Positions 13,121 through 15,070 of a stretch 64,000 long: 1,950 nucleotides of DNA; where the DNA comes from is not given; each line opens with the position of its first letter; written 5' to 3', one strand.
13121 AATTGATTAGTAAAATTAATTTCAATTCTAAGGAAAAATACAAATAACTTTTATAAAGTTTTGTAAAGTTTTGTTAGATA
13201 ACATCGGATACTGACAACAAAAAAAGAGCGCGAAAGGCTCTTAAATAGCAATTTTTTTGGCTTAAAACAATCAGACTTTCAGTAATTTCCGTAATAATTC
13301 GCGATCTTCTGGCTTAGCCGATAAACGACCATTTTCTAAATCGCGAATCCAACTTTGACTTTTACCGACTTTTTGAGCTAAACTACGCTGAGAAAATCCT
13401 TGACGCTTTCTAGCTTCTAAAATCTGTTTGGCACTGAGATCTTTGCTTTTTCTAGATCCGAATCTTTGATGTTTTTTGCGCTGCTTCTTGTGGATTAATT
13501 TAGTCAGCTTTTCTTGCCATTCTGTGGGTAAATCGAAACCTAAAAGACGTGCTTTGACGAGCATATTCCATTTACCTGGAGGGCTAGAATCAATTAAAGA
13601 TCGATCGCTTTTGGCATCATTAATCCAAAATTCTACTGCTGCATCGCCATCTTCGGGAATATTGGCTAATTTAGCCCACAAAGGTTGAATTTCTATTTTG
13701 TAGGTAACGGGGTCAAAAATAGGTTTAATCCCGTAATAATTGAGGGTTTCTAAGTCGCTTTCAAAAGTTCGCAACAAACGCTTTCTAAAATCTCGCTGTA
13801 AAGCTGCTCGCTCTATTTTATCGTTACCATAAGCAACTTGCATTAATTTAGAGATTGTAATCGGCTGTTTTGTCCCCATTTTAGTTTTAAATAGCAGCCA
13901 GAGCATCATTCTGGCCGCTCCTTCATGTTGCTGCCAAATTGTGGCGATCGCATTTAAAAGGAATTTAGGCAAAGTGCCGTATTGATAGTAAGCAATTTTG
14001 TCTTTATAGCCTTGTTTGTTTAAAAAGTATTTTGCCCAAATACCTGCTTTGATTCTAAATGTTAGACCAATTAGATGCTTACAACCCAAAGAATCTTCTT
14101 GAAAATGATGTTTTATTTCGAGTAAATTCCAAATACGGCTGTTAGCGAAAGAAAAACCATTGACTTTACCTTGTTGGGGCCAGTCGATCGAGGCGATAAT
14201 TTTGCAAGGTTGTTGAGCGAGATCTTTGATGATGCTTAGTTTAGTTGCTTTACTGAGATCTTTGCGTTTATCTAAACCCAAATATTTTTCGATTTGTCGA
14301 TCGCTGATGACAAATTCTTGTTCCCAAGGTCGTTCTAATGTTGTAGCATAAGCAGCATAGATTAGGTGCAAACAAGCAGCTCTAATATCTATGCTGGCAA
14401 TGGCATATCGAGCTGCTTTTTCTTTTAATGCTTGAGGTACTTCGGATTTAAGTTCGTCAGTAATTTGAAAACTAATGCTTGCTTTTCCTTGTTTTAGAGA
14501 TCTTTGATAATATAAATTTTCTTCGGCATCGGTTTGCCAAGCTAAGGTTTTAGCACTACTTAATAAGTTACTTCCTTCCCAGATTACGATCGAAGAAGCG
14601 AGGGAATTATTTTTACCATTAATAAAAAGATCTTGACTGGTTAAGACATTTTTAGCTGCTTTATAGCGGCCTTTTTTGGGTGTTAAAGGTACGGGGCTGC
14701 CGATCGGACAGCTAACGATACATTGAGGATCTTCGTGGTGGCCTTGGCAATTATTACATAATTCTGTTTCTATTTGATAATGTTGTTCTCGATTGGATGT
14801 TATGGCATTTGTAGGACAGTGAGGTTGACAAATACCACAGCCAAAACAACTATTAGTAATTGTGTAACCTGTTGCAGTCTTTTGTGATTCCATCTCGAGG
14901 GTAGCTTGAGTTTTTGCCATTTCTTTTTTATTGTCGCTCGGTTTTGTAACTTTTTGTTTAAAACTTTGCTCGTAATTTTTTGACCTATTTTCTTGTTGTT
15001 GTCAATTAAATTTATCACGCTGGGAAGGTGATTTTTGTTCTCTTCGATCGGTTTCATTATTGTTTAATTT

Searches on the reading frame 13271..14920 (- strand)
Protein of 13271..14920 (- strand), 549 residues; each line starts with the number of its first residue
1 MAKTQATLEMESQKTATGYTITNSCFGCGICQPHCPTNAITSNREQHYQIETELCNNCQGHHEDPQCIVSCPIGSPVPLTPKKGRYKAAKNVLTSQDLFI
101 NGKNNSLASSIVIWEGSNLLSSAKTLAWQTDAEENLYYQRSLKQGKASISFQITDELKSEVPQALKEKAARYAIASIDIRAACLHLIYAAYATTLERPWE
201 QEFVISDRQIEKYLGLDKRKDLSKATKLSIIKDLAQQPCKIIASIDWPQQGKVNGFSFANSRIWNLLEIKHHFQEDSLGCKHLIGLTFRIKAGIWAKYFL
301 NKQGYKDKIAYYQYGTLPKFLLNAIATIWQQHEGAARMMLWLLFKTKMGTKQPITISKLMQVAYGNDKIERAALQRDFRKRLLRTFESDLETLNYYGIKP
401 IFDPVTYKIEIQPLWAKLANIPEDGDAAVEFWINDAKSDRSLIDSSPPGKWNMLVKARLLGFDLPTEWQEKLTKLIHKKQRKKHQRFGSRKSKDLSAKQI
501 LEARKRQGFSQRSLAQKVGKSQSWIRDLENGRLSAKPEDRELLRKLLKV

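Call 36: search_protein_families(library=pfam, proteins=[window:13271-14920:-], max_evalue=0.1)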
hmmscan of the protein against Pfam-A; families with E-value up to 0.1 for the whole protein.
window:13271-14920:- (549 aa): 15 families
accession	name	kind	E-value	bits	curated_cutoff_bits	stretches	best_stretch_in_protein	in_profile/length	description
PF01381.28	HTH_3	-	5.4e-07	30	23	1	500-538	1-39/55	Helix-turn-helix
PF13560.12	HTH_31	-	9.7e-07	29.4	27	1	503-543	9-50/64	Helix-turn-helix domain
PF00037.32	Fer4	-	2.1e-05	24.5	21.1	1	22-41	5-24/24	4Fe-4S binding domain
PF12838.12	Fer4_7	-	9.7e-05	23.2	27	1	24-74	1-51/52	4Fe-4S dicluster domain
PF25160.1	LdpA_Fe-S-bd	-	0.00023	21.3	27.6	1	20-43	23-46/49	LdpA Fe-S cluster-binding domain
PF14697.11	Fer4_21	-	0.0015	19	35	1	23-73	6-53/59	4Fe-4S dicluster domain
PF12797.12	Fer4_2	-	0.0058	17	24.5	1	22-37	7-22/22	4Fe-4S binding domain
PF12844.13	HTH_19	-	0.0075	16.6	30.2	1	499-532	3-36/64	Helix-turn-helix domain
PF13744.12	HTH_37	-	0.0082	16.4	27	1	497-535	20-58/80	Helix-turn-helix domain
PF13187.11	Fer4_9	-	0.013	15.9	27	1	25-72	2-48/52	4Fe-4S dicluster domain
PF13534.11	Fer4_17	-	0.014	16.3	22.2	1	7-38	28-59/61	4Fe-4S dicluster domain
PF13413.12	HTH_25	-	0.028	14.7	24.6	1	502-539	4-41/62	Helix-turn-helix domain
PF13237.11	Fer4_10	-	0.031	14.6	25.5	1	22-72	6-53/53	4Fe-4S dicluster domain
PF04545.22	Sigma70_r4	-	0.035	14.1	24.1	1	498-529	10-41/50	Sigma-70, region 4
PF13484.11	Fer4_16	-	0.057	14.6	30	0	25-56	2-32/66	4Fe-4S double cluster binding domain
